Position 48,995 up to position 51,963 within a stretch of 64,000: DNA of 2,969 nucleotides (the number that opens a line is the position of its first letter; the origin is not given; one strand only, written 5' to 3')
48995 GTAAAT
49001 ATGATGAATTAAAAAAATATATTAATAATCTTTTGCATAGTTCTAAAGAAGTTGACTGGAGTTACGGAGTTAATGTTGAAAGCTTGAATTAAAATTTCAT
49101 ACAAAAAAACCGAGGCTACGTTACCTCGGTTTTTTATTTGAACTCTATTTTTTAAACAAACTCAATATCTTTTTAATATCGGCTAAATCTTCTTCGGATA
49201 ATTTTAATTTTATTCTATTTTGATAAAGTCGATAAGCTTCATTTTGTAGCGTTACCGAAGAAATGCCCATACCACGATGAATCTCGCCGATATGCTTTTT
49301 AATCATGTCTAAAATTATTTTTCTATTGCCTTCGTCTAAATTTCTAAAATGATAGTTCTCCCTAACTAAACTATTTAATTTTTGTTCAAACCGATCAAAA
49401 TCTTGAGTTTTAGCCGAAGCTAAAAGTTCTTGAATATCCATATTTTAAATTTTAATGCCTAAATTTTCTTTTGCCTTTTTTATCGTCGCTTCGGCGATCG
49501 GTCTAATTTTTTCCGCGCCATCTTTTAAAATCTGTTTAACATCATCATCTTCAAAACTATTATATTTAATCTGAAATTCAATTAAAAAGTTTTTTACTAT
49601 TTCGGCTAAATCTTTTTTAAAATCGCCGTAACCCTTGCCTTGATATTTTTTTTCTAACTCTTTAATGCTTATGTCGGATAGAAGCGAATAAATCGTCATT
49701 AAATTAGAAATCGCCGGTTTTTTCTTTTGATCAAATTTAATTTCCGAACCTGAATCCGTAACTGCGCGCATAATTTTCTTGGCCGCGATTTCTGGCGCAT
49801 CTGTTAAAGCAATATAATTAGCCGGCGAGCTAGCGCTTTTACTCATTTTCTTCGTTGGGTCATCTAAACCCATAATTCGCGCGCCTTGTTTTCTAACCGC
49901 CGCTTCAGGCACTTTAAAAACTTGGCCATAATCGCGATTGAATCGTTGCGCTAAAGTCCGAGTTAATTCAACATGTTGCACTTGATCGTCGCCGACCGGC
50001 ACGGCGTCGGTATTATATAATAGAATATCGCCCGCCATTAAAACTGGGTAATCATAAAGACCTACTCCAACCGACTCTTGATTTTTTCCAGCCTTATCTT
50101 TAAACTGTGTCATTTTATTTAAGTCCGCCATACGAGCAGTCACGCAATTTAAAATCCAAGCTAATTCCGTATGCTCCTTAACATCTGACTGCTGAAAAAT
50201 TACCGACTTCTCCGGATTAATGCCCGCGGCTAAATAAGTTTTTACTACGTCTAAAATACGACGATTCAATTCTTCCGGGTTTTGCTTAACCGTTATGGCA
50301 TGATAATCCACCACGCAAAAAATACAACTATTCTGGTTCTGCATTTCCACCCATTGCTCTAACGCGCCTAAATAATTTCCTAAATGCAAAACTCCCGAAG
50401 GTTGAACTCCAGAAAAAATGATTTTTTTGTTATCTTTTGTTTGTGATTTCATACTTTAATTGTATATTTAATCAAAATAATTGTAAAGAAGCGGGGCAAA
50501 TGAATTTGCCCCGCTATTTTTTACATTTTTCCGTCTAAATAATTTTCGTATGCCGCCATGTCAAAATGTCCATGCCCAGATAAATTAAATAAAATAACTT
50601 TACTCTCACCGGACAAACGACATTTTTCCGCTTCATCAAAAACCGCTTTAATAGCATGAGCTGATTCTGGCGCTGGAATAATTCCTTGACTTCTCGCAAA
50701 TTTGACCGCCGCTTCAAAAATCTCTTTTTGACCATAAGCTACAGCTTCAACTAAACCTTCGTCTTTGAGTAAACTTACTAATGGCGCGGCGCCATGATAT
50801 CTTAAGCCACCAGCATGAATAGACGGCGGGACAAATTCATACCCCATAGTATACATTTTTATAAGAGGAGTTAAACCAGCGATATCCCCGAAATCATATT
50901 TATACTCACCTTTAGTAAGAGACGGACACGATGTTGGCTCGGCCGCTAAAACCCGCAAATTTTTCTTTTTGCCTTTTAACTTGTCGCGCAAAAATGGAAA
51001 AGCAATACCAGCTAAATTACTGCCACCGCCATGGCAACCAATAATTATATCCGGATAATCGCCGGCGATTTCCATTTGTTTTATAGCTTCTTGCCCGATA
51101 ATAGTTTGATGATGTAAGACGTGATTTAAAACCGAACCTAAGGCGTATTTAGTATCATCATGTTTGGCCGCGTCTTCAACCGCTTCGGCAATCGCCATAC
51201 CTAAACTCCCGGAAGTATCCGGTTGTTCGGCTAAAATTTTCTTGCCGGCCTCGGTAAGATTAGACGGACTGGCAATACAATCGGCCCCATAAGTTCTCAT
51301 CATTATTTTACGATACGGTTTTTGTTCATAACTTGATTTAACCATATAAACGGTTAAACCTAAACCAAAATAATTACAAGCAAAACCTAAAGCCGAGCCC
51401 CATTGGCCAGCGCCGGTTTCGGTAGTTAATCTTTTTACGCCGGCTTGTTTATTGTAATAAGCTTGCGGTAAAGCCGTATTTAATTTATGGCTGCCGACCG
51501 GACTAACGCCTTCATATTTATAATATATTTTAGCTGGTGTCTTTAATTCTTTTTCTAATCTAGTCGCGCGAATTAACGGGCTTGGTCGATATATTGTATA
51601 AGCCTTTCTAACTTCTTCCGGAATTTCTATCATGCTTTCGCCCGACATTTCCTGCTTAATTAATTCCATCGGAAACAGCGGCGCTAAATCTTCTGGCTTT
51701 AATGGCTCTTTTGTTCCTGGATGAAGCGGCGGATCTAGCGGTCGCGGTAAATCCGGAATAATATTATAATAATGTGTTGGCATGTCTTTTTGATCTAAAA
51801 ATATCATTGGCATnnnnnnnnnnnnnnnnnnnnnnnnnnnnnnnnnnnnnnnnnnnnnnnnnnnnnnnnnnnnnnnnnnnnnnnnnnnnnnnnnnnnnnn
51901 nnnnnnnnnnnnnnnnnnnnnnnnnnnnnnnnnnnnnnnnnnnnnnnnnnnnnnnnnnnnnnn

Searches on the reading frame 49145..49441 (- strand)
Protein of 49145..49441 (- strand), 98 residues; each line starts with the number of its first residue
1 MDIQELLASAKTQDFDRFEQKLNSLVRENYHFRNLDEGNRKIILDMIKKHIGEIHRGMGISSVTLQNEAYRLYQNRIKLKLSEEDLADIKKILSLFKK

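Call 8: search_protein_families(library=pfam, proteins=[window:49145-49441:-], max_evalue=0.1)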
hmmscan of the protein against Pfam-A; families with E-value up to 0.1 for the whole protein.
window:49145-49441:- (98 aa): 3 families
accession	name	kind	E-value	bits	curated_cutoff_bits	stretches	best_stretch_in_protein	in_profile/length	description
PF08542.16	Rep_fac_C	-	0.049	14.5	23.6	0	2-30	5-34/88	Replication factor C C-terminal domain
PF08343.15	RNR_N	-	0.075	13.5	29.4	0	10-36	36-63/82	Ribonucleotide reductase N-terminal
PF09337.16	zf-H2C2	-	0.087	13.6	25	0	19-37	8-26/39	H2C2 zinc finger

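Call 9: search_protein_families(library=ncbifam, proteins=[window:49145-49441:-], max_evalue=0.1)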
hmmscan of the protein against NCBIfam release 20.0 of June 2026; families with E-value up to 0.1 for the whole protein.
window:49145-49441:- (98 aa): 0 families

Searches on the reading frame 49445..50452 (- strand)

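Call 8: search_protein_families(library=pfam, proteins=[window:49445-50452:-], max_evalue=0.1)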
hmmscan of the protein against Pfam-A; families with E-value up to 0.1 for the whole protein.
window:49445-50452:- (335 aa): 3 families
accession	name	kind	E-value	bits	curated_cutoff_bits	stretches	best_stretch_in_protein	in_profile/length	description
PF00579.31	tRNA-synt_1b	-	1.3e-75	254.9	21.1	1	8-290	4-291/292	tRNA synthetases class I (W and Y)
PF18502.6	Mrpl_C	-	0.0049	17.6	25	1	259-329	35-100/111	54S ribosomal protein L8 C-terminal domain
PF01921.24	tRNA-synt_1f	-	0.033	13.5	27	0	5-27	19-41/360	tRNA synthetases class I (K)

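Call 9: search_protein_families(library=ncbifam, proteins=[window:49445-50452:-], max_evalue=0.1)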
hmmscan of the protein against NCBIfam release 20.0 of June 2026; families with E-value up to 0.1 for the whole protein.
window:49445-50452:- (335 aa): 14 families
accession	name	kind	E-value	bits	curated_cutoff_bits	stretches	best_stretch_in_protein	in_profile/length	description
TIGR00233.1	trpS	equivalog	1.1e-111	373.2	176.75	1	9-333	2-328/328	tryptophan--tRNA ligase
NF009207.0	PRK12556.1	equivalog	5e-76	255.7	479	1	8-333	2-331/332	tryptophan--tRNA ligase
NF008923.0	PRK12284.1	equivalog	1.6e-68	231.5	597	1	12-334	5-332/431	tryptophan--tRNA ligase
NF008922.0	PRK12283.1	equivalog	8.3e-63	212.6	572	2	9-183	3-179/400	tryptophan--tRNA ligase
NF008925.0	PRK12285.1-2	equivalog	1.2e-24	86.9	451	1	6-310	59-362/365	tryptophan--tRNA ligase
NF008926.0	PRK12285.1-3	equivalog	8.9e-21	74.3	320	2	10-173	66-230/429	tryptophan--tRNA ligase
NF008927.0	PRK12285.1-4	equivalog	1.7e-19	70.1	478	1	2-303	66-365/385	tryptophan--tRNA ligase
NF006330.0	PRK08560.1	equivalog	6.3e-15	55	220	1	6-234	29-252/342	tyrosine--tRNA ligase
NF008928.0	PRK12285.1-5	equivalog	5.7e-13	48.2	891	2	6-172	89-253/530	tryptophan--tRNA ligase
NF008924.0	PRK12285.1-1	equivalog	1.2e-11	44.4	644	1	11-302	75-360/381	tryptophan--tRNA ligase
TIGR00234.1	tyrS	equivalog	1.6e-11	43.9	113.8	1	4-247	30-285/406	tyrosine--tRNA ligase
TIGR00467.1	lysS_arch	equivalog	0.003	16.1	147.55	0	4-27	14-37/515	lysine--tRNA ligase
TIGR03838.1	queuosine_YadB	equivalog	0.032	13.6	276.7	1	18-92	9-78/272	tRNA glutamyl-Q(34) synthetase GluQRS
NF004314.0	PRK05710.1-3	equivalog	0.057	12.8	256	1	18-90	15-82/297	tRNA glutamyl-Q(34) synthetase GluQRS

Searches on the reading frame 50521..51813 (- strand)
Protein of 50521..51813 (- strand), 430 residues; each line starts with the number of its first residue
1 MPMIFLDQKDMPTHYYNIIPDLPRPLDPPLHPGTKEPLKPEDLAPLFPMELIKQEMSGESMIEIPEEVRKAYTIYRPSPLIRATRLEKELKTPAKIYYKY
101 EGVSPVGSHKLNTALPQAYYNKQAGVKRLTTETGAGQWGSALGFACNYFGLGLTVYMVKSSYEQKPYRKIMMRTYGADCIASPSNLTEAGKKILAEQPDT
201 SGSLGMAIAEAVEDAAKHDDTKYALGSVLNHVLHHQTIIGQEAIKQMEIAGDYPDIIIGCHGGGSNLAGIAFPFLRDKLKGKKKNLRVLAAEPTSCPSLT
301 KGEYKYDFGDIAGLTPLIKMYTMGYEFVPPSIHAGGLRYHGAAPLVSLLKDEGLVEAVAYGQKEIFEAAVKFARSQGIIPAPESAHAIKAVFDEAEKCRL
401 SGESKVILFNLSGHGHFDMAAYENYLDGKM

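Call 8: search_protein_families(library=pfam, proteins=[window:50521-51813:-], max_evalue=0.1)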
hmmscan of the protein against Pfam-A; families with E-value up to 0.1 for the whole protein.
window:50521-51813:- (430 aa): 1 family
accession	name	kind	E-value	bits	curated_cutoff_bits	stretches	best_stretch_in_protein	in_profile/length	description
PF00291.31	PALP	-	2.5e-40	139.1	35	1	75-413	5-295/295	Pyridoxal-phosphate dependent enzyme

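Call 9: search_protein_families(library=ncbifam, proteins=[window:50521-51813:-], max_evalue=0.1)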
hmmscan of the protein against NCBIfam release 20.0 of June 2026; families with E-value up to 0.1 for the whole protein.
window:50521-51813:- (430 aa): 23 families
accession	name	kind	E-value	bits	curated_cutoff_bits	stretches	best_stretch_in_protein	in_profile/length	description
NF009057.0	PRK12391.1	equivalog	1.5e-220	732.3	366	1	4-429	6-429/441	TrpB-like pyridoxal phosphate-dependent enzyme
TIGR01415.1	trpB_rel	hypoth_equivalog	1.6e-198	659.7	518.85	1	11-429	1-419/419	TrpB-like pyridoxal phosphate-dependent enzyme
NF010376.0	PRK13803.1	equivalog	3.8e-49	168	819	1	70-427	254-596/600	bifunctional phosphoribosylanthranilate isomerase/tryptophan synthase subunit beta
TIGR00263.1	trpB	equivalog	2.3e-45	155.3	392.45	1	71-422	45-381/385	tryptophan synthase subunit beta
NF010375.0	PRK13802.1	equivalog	7.9e-35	120.1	1386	1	74-422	323-669/695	bifunctional indole-3-glycerol phosphate synthase/tryptophan synthase subunit beta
NF004996.0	PRK06381.1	equivalog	2.5e-15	56.3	266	1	77-406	15-311/319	threonine synthase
NF006050.0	PRK08197.1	equivalog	1.5e-12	47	303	2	78-196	81-194/406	threonine synthase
NF006390.0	PRK08639.1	equivalog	1.4e-11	44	421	1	66-303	14-222/418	threonine ammonia-lyase IlvA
TIGR02079.1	THD1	equivalog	5.7e-11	41.8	440.55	1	70-301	9-212/410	threonine ammonia-lyase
TIGR01139.1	cysK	equivalog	4.5e-10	39.3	350.95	1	85-305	12-210/298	cysteine synthase A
TIGR01136.1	cysKM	subfamily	1.2e-09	38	344.15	1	79-303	9-208/299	cysteine synthase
NF005292.0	PRK06815.1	equivalog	2.9e-08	33.1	371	1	61-299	1-210/320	threonine/serine dehydratase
NF006094.0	PRK08246.1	subfamily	9e-08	31.9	331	2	75-198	21-136/310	serine/threonine dehydratase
NF008735.0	PRK11761.1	equivalog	1.1e-06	28.1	413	1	78-201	13-134/296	cysteine synthase CysM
TIGR03945.1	PLP_SbnA_fam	equivalog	1.3e-05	24.5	349.95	1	87-178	14-106/304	2,3-diaminopropionate biosynthesis protein SbnA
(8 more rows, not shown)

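Call 12: find_related_loci(query=window:50521-51813:-, collection=genome_contigs, flank=4000)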
Query window:50521-51813:- (430 aa) in genome_contigs; peptide patterns used: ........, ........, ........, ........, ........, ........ (x = any residue, [..] = any of these).
600 stretches matched a pattern (row limit reached: there are more); 596 encode a relative of the query (tblastn E <= 1e-3); the best 80 are kept; 80 distinct loci.
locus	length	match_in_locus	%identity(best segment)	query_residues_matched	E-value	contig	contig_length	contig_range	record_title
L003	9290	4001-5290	76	1-430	0e+0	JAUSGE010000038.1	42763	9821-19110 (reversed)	MAG: bacterium isolate E14_metabat.bin.105 E14_k141_1554436, whole genome shotgun sequence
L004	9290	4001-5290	76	1-430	0e+0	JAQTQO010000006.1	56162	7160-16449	MAG: Patescibacteria group bacterium isolate STB_141 NODE_1152_length_56162_cov_4.091139_Sandtown_B, whole genome shotgu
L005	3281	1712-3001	73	1-430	0e+0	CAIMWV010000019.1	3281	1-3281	MAG: Candidatus Staskawiczbacteria bacterium isolate AlinenSediments_bin-0833 genome assembly, contig: bin-0833:19/35, w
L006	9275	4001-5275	69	4-430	0e+0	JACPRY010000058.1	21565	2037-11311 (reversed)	MAG: Armatimonadetes bacterium isolate NC_groundwater_691_Ag_S-0.2um_64_11 S36_SO-2_scaffold_53241, whole genome shotgun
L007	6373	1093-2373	67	3-430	0e+0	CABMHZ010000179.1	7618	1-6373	uncultured archaeon isolate LFW-280_2_2 genome assembly, contig: LFW28022_26, whole genome shotgun sequence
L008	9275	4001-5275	66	5-430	0e+0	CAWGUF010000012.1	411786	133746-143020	MAG: uncultured Alphaproteobacteria bacterium isolate MFD09779.bin.1.281 genome assembly, contig: contig_2983, whole gen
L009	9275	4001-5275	67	4-430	0e+0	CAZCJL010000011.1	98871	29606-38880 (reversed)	MAG TPA_asm: uncultured Cytophagia bacterium isolate SRP141376_co4_213 genome assembly, contig: NODE_330_length_98871_co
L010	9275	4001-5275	66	4-430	0e+0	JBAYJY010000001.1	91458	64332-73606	MAG: bacterium isolate SO_2016_GW1_67 scaffold00560_OW334_2016, whole genome shotgun sequence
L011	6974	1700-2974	65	5-430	0e+0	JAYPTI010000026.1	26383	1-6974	MAG: Alphaproteobacteria bacterium isolate 139590_S191_metabat_bins_2.tsv.065 NODE_1600_length_26383_cov_5.962397, whole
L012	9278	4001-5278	67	4-430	0e+0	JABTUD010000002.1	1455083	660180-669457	MAG: Thermoflexaceae bacterium isolate H3_CFX4 seq002, whole genome shotgun sequence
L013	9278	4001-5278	65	4-430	0e+0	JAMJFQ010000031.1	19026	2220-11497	MAG: ANME-2 cluster archaeon isolate B4-03 NODE_350_length_19026_cov_289.781456, whole genome shotgun sequence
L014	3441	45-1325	66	4-430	0e+0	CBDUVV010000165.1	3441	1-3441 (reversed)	MAG TPA_asm: uncultured archaeon isolate SRR22302348_binner13_Refined_35 genome assembly, contig: ERZ25073597.21029, who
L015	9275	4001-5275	66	4-430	0e+0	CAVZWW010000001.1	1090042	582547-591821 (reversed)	MAG: uncultured Bacteroidetes bacterium isolate MFD04716.bin.1.116 genome assembly, contig: contig_11458, whole genome s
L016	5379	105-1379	65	4-430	0e+0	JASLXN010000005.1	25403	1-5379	MAG: Dehalococcoidia bacterium isolate ETNP2_MAG_23 NODE_5_length_25403_cov_3.699874, whole genome shotgun sequence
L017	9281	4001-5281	65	4-430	0e+0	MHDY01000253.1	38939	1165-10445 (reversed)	MAG: Nitrospirae bacterium GWC2_56_14 gwc2_scaffold_958, whole genome shotgun sequence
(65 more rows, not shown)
